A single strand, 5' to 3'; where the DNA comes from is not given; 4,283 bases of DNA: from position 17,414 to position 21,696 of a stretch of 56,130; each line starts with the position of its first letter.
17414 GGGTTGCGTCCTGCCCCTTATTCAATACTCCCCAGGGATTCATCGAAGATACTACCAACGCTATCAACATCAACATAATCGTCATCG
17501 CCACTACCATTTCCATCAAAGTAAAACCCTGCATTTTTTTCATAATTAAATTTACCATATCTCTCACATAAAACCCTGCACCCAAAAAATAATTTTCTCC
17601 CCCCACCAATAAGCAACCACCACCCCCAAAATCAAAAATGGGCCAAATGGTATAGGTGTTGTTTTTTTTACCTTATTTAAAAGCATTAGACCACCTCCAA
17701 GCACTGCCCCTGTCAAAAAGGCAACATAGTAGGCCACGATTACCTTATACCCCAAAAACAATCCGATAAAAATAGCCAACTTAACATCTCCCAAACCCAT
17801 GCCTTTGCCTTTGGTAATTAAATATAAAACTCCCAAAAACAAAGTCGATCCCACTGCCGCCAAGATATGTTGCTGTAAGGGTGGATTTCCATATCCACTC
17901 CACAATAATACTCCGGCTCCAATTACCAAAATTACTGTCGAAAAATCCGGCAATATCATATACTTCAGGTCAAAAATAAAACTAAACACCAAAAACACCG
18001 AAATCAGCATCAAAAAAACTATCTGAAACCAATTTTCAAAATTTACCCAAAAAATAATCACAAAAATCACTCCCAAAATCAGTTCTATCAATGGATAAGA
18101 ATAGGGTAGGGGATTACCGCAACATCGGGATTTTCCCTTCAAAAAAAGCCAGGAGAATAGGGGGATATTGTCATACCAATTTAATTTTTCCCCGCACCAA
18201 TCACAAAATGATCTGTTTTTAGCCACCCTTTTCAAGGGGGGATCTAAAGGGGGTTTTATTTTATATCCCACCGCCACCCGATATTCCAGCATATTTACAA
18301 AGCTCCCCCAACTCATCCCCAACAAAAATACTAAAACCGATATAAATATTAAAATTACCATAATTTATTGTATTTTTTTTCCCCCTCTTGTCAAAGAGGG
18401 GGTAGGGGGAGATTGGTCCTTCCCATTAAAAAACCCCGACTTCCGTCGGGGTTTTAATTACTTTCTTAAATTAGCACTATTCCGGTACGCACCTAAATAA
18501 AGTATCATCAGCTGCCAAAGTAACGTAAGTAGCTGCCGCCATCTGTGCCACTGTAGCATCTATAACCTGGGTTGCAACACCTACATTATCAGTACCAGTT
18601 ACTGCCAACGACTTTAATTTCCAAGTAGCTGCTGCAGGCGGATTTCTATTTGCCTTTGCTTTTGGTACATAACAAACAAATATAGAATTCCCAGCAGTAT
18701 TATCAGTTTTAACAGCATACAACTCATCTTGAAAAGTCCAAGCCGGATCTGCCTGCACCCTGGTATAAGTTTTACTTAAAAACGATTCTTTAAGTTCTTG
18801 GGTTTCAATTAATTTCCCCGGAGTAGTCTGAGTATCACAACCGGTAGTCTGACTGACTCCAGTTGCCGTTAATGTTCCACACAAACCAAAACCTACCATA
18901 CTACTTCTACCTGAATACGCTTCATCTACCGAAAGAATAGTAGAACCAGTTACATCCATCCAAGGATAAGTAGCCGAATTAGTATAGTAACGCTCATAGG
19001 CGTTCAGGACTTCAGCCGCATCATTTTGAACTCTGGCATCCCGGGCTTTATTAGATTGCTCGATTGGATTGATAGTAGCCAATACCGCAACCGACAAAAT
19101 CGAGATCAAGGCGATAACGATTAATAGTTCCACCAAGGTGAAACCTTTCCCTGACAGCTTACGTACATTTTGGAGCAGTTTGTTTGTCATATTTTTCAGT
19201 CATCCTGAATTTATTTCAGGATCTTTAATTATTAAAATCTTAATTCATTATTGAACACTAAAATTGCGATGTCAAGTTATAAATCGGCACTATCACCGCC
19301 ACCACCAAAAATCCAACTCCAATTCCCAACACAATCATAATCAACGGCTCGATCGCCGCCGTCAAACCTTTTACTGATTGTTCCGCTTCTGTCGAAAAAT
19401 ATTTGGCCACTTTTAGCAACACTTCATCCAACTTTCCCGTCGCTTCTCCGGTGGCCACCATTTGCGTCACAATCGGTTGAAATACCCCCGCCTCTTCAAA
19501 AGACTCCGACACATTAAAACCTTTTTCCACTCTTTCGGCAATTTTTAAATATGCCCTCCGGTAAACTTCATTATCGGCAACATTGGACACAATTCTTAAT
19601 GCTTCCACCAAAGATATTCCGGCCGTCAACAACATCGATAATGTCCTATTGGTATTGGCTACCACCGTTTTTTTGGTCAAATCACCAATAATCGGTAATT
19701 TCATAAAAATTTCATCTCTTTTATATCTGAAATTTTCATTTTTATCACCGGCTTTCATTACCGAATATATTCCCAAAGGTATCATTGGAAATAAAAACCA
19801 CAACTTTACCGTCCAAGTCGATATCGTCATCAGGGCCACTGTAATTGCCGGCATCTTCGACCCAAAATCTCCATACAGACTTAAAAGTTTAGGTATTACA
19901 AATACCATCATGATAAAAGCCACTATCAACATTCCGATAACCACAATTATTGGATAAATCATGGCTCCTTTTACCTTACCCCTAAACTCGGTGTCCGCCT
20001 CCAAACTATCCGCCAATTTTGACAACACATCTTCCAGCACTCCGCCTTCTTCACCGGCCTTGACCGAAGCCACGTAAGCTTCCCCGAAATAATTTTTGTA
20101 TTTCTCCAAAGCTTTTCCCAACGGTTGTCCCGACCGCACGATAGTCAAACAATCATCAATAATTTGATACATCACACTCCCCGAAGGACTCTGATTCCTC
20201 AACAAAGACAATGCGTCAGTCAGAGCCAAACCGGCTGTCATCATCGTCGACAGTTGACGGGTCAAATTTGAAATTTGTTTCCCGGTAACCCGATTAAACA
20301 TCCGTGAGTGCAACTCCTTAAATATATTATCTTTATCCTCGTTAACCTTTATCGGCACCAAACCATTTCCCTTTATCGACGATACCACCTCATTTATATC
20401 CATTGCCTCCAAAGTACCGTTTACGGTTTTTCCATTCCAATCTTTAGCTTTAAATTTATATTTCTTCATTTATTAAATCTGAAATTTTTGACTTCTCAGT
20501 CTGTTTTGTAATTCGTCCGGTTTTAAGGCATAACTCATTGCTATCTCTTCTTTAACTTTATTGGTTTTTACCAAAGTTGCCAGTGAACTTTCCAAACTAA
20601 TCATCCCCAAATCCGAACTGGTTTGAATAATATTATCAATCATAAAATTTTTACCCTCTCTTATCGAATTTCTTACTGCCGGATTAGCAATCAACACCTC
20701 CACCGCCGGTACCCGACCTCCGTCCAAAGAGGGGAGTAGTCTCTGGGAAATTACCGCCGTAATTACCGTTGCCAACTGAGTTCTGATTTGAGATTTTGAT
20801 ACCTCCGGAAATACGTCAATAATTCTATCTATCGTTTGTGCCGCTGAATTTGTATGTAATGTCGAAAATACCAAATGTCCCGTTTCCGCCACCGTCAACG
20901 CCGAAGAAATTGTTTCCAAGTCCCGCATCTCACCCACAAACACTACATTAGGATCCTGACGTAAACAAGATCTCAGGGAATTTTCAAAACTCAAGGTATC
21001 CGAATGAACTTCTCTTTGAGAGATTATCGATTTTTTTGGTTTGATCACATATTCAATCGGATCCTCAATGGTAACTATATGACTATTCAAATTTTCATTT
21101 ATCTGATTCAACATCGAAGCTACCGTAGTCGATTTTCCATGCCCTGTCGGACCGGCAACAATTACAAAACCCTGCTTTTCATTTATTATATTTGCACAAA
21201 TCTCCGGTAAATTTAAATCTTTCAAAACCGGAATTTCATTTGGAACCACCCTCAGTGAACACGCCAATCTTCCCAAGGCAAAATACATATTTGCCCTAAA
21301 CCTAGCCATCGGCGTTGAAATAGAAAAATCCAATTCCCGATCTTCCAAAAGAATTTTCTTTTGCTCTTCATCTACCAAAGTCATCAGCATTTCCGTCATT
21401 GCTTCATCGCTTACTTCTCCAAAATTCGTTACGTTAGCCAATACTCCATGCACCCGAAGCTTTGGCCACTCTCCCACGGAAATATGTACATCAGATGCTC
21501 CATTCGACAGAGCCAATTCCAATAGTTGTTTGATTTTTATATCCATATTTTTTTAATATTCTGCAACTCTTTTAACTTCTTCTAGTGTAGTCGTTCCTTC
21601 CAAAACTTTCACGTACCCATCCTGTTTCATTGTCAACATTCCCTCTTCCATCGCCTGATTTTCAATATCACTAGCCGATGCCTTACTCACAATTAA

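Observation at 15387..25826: G/C-rich hairpin repeat family found intergenically and inserted in frame inside pilD and ligA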

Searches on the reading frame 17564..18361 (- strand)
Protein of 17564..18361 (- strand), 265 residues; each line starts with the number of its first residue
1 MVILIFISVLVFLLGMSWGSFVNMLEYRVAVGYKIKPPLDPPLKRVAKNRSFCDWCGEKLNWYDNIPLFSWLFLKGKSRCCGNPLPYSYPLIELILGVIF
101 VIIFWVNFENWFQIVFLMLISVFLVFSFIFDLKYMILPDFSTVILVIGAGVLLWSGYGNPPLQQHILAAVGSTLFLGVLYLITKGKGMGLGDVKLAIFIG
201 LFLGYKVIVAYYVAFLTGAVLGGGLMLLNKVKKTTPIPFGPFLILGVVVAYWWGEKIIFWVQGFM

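Call 12: search_protein_families(library=pfam, proteins=[window:17564-18361:-])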
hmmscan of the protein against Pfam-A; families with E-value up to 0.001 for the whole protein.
window:17564-18361:- (265 aa): 2 families
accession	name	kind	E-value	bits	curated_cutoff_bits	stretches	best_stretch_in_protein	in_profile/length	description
PF06750.18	A24_N_bact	-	3.8e-26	91.4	23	1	13-105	1-82/84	Bacterial Peptidase A24 N-terminal domain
PF01478.23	Peptidase_A24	-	2.3e-12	47.7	26.5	1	119-222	2-103/104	Type IV leader peptidase family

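Call 20: find_homologous_proteins(query=window:17564-18358:-, max_evalue=1e-10)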
Query window:17564-18358:- (264 aa): 6275 proteins with E <= 1e-10 among 8000 candidates; the best 120 are listed.
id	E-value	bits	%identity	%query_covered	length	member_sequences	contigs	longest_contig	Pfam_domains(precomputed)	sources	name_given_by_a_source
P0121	2.9e-156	537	100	92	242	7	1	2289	PF01478.24,PF06750.19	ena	-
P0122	1.2e-143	496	88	100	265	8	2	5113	PF01478.24,PF06750.19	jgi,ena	-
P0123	4.9e-117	409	72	100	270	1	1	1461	PF01478.24,PF06750.19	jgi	-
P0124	1.9e-106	374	67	100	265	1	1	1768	PF01478.24,PF06750.19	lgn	-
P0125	8.1e-83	296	58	95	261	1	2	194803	PF01478.24,PF06750.19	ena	-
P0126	2.7e-82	294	90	63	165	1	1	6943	PF01478.24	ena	-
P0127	6.0e-81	290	56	96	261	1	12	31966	PF01478.24,PF06750.19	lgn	-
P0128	8.9e-81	290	56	95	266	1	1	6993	PF01478.24,PF06750.19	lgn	-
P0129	4.4e-80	287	57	98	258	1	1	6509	PF01478.24,PF06750.19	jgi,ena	-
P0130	1.1e-79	286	53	96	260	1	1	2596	PF01478.24,PF06750.19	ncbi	-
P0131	1.4e-79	286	57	95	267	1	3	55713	PF01478.24,PF06750.19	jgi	-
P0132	3.0e-79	284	55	95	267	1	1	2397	PF01478.24,PF06750.19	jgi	jgi:prepilin signal peptidase PulO-like enzyme (type II secretory pathway)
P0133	4.4e-79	284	58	91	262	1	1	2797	PF01478.24,PF06750.19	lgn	-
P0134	5.6e-79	284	58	96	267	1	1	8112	PF01478.24,PF06750.19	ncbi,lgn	-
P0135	7.4e-79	283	57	96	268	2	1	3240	PF01478.24,PF06750.19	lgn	-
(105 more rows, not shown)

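Call 23: find_encoding_contigs(protein=P0122, flank=5000, max_places=3)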
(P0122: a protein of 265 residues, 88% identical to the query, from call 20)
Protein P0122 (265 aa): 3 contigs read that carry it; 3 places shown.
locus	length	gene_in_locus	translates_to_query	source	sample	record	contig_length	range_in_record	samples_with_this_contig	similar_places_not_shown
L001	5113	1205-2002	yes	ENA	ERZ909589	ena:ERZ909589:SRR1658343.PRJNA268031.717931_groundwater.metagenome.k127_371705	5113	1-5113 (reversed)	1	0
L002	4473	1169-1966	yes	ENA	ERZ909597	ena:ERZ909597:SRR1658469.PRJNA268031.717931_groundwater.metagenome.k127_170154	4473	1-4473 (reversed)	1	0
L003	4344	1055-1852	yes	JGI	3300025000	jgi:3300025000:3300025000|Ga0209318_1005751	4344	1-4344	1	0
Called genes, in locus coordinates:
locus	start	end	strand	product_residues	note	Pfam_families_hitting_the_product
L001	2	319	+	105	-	?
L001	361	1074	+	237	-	PF07963:N_methyl (weak)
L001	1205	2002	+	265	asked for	PF06750:A24_N_bact, PF01478:Peptidase_A24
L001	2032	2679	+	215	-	-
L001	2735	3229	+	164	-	PF07963:N_methyl, PF08334:T2SSG (weak)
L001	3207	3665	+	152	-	PF07963:N_methyl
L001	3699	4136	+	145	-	PF07963:N_methyl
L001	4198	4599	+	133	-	PF07963:N_methyl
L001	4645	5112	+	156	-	?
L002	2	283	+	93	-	?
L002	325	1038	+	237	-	PF07963:N_methyl (weak)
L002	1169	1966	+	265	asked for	PF06750:A24_N_bact, PF01478:Peptidase_A24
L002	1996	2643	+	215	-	-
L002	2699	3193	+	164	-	PF07963:N_methyl, PF08334:T2SSG (weak)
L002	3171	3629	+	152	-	PF07963:N_methyl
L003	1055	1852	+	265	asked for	PF06750:A24_N_bact, PF01478:Peptidase_A24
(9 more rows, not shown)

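Call 59: find_encoding_contigs(protein=P0125, flank=1500, max_places=1)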
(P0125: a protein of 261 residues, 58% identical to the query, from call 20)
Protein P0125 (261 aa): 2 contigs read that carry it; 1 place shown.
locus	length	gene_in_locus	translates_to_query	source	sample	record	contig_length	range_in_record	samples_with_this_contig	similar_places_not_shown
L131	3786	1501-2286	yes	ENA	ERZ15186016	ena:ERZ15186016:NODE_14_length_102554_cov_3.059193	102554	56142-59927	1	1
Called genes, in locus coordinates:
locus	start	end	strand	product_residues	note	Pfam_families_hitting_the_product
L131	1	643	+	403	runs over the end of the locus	PF28597:T2SSF_N (weak), PF00482:T2SSF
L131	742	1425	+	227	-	PF07963:N_methyl (weak)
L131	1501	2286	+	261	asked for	PF06750:A24_N_bact, PF01478:Peptidase_A24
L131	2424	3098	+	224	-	PF07963:N_methyl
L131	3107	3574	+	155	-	-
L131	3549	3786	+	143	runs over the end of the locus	PF07963:N_methyl (weak)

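Call 60: find_encoding_contigs(protein=P0123, flank=1500, max_places=1)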
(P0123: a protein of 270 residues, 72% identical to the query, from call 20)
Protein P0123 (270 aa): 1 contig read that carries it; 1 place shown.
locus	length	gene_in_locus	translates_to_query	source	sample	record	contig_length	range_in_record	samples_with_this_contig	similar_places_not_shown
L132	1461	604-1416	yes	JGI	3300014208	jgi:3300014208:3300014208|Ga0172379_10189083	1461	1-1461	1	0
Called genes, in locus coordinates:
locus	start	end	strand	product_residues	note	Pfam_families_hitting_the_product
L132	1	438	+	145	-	?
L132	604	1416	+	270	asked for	PF06750:A24_N_bact, PF01478:Peptidase_A24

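Call 76: predict_structure(alignment_id=A4)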
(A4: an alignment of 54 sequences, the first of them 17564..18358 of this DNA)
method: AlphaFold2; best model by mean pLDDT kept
length: 264 residues; sequences in the alignment: 54
mean_pLDDT: 90.9   pTM: 0.85
mean pLDDT of the five models: 90.9, 90.5, 90.3, 90.3, 89.2
residues with pLDDT >= 90: 199; 70-90: 53; 50-70: 12; < 50: 0
segments of 3 or more residues with pLDDT < 50: none
pLDDT, mean of each block of 10 residues (from residue 1): 97 95 93 83 60 76 76 86 89 97 95 96 96 94 96 84 95 97 92 97 97 96 95 91 96 96 94
secondary structure, 60 per line:
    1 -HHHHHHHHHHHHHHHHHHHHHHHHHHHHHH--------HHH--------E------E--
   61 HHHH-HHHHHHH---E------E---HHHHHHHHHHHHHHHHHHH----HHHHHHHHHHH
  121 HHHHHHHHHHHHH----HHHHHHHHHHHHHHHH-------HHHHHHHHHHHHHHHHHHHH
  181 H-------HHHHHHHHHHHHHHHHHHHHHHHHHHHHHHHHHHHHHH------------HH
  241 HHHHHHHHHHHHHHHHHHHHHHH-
elements in order: H2-31 H61-64 H66-72 H87-105 H110-133 H138-153 H161-181 H189-226 H239-263
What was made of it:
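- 18223..18257 (+): Copy B, inside pilD and read antisense as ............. (codons 35-47). Y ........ 18223-18230, loop 18231-18233, R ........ 18234-18241, loop 2 18242-18247, RH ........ 18248-18255 plus TT. The AlphaFold PilD model has its lowest confidence here, in a coil between TM helix 1 and the Zn finger (call 76).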

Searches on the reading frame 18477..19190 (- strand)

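Call 12: search_protein_families(library=pfam, proteins=[window:18477-19190:-])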
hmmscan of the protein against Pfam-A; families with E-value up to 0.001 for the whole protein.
window:18477-19190:- (237 aa): 1 family
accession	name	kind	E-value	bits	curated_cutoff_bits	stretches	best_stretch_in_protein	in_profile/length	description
PF07963.17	N_methyl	-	8.8e-07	28.7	21.2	1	15-37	5-27/27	Prokaryotic N-terminal methylation motif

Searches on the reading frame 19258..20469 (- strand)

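Call 12: search_protein_families(library=pfam, proteins=[window:19258-20469:-])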
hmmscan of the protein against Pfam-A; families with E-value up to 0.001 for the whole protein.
window:19258-20469:- (403 aa): 1 family
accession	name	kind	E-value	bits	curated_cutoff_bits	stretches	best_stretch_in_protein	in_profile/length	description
PF00482.28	T2SSF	-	4.1e-60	201.7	25.2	2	275-395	3-125/125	Type II secretion system (T2SS), protein F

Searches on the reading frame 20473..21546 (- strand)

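Call 79: search_protein_families(library=pfam, proteins=[window:20473-21546:-], max_evalue=0.0001)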
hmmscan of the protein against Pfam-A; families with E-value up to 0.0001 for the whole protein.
window:20473-21546:- (357 aa): 1 family
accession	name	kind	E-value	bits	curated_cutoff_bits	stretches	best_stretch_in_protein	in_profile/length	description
PF00437.27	T2SSE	-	7.5e-47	160.2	24.9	1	5-275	12-282/370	Type II/IV secretion system protein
